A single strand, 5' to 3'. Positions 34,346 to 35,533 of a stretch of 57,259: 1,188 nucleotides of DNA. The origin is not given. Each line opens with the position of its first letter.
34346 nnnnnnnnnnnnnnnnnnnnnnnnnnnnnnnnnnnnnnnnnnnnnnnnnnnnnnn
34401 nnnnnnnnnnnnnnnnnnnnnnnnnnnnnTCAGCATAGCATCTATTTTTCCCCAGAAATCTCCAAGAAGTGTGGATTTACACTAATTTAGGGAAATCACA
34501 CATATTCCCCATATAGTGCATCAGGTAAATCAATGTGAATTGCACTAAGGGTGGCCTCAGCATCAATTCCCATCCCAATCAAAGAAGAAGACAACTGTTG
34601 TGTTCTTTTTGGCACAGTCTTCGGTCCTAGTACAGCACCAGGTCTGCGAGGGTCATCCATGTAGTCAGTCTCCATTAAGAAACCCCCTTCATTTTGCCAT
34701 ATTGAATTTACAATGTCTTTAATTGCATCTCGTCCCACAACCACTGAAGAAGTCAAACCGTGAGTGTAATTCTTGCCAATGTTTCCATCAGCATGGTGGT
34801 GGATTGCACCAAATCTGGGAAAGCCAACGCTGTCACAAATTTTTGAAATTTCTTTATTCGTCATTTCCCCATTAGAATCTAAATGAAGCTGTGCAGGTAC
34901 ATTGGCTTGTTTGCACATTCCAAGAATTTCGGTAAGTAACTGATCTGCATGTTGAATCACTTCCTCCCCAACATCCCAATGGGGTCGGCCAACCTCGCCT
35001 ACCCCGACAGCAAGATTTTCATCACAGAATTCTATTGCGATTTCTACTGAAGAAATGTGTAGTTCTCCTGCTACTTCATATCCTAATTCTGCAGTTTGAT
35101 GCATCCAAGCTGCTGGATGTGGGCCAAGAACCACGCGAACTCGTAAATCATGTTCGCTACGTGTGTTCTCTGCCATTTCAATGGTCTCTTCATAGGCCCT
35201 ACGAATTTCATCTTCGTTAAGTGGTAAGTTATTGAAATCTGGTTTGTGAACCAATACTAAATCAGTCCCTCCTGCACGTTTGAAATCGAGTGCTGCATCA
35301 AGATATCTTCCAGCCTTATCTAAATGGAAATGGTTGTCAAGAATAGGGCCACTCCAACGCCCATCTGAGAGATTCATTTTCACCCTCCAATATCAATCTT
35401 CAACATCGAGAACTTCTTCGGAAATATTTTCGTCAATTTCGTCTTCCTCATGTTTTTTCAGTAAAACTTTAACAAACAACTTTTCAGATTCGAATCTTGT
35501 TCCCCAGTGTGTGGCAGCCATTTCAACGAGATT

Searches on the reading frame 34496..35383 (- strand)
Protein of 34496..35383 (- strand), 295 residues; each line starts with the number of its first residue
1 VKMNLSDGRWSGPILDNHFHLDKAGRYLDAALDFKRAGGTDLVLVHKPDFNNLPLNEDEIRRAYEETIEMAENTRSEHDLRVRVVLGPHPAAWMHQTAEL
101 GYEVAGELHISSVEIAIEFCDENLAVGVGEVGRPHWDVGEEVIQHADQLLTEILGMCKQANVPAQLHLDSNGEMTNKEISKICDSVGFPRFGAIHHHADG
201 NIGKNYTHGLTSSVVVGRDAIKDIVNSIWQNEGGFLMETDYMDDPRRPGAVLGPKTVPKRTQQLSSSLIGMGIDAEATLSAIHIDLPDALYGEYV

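Call 67: search_protein_families(library=pfam, proteins=[window:34496-35383:-], max_evalue=0.001)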
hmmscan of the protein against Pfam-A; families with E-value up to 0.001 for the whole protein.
window:34496-35383:- (295 aa): 1 family
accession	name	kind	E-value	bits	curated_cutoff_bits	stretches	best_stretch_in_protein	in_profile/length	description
PF01026.27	TatD_DNase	-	1.4e-19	71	27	1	16-268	2-232/253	TatD related DNase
